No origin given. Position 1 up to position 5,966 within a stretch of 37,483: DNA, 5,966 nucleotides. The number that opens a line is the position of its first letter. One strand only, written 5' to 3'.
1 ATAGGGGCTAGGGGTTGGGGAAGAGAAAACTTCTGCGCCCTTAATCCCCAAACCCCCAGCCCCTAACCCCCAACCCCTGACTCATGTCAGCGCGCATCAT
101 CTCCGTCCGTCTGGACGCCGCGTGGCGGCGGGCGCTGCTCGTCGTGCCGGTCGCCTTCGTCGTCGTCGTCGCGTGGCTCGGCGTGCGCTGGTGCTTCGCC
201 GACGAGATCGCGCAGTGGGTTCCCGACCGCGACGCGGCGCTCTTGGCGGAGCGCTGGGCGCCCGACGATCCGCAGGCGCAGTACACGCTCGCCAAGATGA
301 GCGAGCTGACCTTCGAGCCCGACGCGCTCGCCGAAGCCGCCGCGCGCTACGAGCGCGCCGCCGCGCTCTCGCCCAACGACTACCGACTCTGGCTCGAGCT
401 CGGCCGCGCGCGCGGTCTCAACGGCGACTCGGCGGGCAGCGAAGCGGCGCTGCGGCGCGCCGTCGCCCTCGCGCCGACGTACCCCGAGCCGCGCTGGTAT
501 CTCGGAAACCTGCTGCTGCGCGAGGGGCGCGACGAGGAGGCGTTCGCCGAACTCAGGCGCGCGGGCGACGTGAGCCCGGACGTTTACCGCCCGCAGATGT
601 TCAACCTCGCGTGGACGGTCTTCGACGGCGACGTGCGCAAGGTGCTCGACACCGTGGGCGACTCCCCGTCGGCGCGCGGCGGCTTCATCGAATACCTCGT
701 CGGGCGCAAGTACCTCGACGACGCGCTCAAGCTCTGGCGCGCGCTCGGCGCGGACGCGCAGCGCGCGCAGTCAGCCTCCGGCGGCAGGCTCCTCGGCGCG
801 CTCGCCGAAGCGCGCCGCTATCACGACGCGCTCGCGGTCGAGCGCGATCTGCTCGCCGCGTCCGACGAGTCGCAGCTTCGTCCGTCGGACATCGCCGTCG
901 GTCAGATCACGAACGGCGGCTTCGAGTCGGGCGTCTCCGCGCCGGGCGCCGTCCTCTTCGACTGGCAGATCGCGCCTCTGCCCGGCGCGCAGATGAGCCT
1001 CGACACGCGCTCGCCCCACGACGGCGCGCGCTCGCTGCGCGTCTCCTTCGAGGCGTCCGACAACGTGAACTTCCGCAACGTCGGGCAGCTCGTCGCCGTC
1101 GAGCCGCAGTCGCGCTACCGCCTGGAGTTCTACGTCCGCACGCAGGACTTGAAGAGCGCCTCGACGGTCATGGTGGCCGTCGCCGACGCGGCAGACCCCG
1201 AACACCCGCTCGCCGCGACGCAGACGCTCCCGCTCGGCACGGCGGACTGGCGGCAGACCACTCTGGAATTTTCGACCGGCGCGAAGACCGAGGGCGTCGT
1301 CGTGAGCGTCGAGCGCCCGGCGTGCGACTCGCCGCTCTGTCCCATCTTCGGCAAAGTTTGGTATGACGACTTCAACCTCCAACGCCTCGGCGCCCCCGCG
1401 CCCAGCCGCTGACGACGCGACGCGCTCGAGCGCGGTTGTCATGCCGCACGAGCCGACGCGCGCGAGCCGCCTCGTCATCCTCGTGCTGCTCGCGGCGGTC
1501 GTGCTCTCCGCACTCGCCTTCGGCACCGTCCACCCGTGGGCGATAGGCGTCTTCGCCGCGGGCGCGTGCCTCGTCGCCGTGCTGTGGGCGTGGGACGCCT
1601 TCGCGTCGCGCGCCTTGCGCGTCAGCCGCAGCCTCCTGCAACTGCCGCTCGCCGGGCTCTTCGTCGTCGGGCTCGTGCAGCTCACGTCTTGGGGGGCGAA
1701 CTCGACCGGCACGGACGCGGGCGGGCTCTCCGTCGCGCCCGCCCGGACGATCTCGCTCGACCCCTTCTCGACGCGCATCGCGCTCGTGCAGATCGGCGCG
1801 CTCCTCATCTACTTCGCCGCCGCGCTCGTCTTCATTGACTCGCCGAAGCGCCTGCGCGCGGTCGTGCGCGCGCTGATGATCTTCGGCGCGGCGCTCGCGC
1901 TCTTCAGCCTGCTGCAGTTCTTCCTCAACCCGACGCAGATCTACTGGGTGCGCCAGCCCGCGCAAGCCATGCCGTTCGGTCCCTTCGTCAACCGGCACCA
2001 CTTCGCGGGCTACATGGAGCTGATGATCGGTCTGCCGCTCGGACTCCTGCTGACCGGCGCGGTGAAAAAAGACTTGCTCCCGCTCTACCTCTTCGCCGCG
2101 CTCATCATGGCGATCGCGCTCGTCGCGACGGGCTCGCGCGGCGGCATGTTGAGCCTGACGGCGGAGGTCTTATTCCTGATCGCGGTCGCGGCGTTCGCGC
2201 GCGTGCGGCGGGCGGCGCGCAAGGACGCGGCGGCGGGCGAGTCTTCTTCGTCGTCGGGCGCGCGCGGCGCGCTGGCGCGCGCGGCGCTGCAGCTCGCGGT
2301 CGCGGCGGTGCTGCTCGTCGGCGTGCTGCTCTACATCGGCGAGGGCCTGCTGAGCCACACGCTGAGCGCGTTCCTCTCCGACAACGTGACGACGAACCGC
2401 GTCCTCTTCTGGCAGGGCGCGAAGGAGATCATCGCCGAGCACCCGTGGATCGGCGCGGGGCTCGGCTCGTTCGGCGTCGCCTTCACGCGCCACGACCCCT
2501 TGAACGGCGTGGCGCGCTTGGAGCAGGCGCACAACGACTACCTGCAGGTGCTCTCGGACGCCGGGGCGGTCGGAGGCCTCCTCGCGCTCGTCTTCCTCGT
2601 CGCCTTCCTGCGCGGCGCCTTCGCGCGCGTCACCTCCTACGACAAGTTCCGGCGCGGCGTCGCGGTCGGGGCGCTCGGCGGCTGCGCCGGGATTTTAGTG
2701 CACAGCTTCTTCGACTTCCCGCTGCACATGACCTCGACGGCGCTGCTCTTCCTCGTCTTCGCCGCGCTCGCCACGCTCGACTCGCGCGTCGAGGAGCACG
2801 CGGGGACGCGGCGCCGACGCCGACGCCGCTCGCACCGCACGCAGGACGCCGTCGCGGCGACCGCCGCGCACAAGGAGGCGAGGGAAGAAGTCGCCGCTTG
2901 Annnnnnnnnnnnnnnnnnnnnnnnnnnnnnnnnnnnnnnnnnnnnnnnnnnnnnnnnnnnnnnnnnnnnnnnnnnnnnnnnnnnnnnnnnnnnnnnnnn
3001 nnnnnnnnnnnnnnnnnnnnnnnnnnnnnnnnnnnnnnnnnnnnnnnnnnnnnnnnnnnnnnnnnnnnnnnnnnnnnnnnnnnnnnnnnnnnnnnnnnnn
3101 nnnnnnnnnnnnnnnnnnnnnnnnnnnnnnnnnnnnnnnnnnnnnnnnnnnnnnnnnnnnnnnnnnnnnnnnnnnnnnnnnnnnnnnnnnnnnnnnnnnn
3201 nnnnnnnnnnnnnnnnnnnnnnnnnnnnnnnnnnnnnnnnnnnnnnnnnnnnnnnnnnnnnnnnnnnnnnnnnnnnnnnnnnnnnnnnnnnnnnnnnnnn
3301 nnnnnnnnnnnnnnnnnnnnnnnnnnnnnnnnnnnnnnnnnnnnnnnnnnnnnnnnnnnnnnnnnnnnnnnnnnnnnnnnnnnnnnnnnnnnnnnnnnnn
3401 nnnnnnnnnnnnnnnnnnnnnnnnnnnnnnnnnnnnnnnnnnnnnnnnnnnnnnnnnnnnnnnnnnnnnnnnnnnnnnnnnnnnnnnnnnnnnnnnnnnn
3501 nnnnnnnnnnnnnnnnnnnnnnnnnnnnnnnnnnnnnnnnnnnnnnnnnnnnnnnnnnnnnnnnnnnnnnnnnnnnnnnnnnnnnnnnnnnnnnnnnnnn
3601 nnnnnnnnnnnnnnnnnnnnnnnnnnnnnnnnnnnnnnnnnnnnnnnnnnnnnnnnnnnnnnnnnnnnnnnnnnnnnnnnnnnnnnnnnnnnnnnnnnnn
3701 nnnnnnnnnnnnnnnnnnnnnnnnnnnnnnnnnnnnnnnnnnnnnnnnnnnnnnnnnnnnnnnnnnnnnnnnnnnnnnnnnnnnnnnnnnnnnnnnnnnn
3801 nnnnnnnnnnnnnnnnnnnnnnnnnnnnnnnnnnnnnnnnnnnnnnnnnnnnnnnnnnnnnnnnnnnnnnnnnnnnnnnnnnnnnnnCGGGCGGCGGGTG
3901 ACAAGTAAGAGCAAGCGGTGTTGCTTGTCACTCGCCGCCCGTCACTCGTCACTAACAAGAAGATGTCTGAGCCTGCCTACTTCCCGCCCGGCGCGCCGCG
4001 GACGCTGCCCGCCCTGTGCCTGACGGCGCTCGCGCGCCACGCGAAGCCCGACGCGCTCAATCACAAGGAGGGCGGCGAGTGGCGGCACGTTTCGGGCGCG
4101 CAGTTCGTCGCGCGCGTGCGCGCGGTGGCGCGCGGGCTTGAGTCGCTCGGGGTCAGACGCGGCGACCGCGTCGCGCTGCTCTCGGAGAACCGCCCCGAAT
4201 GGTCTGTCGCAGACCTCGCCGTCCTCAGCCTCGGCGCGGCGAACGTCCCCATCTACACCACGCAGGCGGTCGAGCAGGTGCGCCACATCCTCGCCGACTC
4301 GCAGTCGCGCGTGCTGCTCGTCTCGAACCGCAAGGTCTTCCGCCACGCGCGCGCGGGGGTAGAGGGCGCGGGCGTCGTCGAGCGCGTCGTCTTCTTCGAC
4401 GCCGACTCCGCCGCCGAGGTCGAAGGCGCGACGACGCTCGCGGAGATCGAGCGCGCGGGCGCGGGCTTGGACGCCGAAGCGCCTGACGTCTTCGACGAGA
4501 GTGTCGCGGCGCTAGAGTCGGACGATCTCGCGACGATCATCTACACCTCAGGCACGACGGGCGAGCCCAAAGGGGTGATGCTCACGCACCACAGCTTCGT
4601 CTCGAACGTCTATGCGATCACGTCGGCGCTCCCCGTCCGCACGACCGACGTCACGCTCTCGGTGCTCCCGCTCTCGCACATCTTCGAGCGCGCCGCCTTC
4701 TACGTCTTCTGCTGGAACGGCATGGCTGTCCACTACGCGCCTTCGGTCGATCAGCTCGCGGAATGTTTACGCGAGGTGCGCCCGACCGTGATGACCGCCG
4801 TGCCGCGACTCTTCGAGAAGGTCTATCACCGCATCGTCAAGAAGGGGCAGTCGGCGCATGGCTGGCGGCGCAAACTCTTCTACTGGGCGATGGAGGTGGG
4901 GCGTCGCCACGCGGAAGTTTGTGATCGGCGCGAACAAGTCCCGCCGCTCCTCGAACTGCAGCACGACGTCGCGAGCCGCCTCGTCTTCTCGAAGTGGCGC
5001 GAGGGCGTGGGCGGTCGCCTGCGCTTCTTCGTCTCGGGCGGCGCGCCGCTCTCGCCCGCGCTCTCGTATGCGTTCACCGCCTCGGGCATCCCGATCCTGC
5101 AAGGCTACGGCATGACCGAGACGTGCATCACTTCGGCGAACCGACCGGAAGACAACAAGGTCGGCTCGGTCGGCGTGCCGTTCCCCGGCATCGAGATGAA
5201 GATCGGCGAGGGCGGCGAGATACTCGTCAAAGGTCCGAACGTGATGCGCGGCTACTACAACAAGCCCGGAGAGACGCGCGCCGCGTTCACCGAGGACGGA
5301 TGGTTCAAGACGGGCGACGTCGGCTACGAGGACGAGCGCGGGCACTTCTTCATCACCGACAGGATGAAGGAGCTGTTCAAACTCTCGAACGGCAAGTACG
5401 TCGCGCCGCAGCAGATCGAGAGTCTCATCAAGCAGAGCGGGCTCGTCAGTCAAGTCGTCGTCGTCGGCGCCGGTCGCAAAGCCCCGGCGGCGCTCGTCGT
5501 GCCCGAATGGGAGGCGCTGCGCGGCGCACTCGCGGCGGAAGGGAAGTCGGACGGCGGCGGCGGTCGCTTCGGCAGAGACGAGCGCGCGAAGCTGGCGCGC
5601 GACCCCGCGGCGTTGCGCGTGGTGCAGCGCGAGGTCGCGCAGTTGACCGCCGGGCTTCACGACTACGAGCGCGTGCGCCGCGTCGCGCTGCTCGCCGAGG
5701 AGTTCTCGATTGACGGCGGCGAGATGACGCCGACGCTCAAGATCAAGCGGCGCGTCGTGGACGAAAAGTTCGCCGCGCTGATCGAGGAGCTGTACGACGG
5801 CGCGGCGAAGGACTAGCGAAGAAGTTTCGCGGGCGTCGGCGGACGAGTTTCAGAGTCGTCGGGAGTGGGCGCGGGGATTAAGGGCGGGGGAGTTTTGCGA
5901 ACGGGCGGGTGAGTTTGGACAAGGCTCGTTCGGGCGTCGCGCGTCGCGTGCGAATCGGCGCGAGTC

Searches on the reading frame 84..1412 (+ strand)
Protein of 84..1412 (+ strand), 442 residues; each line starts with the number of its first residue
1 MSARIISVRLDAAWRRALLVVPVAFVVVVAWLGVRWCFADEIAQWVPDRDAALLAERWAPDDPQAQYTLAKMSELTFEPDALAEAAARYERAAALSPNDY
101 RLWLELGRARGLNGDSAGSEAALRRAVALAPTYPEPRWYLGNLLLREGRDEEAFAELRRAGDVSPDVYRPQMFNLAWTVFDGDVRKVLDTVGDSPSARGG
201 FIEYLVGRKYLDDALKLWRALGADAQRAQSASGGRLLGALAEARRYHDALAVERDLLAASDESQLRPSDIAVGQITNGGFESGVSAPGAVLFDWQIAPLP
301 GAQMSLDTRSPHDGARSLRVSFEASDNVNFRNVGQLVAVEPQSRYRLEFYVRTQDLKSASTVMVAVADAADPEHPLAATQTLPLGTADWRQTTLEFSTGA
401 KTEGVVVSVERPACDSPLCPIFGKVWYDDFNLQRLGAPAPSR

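Call 36: search_protein_families(library=pfam, proteins=[window:84-1412:+], max_evalue=0.00001)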
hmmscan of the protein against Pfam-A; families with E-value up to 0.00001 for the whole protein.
window:84-1412:+ (442 aa): 4 families
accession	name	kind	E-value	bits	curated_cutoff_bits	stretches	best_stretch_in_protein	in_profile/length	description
PF13414.12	TPR_11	-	1.1e-08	35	26.8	0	82-114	10-42/42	TPR repeat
PF02018.23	CBM_4_9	-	9.4e-08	33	25.9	1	274-411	3-131/136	Carbohydrate binding domain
PF13431.12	TPR_17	-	6.6e-07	29.6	24.4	0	89-118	2-31/34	Tetratricopeptide repeat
PF14559.12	TPR_19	-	8.4e-07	29.7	25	0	113-166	4-57/68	Tetratricopeptide repeat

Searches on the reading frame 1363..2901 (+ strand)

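Call 36: search_protein_families(library=pfam, proteins=[window:1363-2901:+], max_evalue=0.00001)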
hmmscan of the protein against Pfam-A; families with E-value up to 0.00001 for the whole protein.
window:1363-2901:+ (512 aa): 1 family
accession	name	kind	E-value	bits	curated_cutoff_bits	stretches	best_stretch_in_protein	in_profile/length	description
PF04932.20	Wzy_C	-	3.6e-20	72.7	31.7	1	244-408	1-148/149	O-Antigen ligase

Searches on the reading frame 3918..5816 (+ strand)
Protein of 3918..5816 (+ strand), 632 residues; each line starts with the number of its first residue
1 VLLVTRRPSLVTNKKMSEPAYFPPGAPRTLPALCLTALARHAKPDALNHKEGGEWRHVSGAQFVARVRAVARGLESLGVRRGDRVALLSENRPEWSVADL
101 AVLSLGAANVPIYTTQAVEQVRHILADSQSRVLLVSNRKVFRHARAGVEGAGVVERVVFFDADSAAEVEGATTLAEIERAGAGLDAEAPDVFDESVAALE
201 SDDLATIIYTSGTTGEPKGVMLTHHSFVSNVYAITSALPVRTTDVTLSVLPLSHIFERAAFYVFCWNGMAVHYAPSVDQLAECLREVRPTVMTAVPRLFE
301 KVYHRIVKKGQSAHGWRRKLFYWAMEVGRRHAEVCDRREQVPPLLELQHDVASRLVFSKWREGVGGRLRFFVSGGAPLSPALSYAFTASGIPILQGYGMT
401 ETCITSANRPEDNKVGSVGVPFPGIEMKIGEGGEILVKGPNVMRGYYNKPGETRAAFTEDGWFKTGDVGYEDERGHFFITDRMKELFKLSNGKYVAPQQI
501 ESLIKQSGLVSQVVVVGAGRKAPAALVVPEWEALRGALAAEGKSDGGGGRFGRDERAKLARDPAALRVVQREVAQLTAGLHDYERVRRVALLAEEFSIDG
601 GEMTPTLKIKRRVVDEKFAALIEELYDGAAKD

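Call 36: search_protein_families(library=pfam, proteins=[window:3918-5816:+], max_evalue=0.00001)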
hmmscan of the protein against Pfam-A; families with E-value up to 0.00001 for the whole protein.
window:3918-5816:+ (632 aa): 2 families
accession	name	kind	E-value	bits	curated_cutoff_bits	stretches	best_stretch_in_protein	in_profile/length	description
PF00501.34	AMP-binding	-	1.3e-87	294.5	29.9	1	44-447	9-384/384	AMP-binding enzyme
PF23562.2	AMP-binding_C_3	-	8.7e-13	49.2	20.8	1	488-533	5-51/124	AMP-binding enzyme C-terminal domain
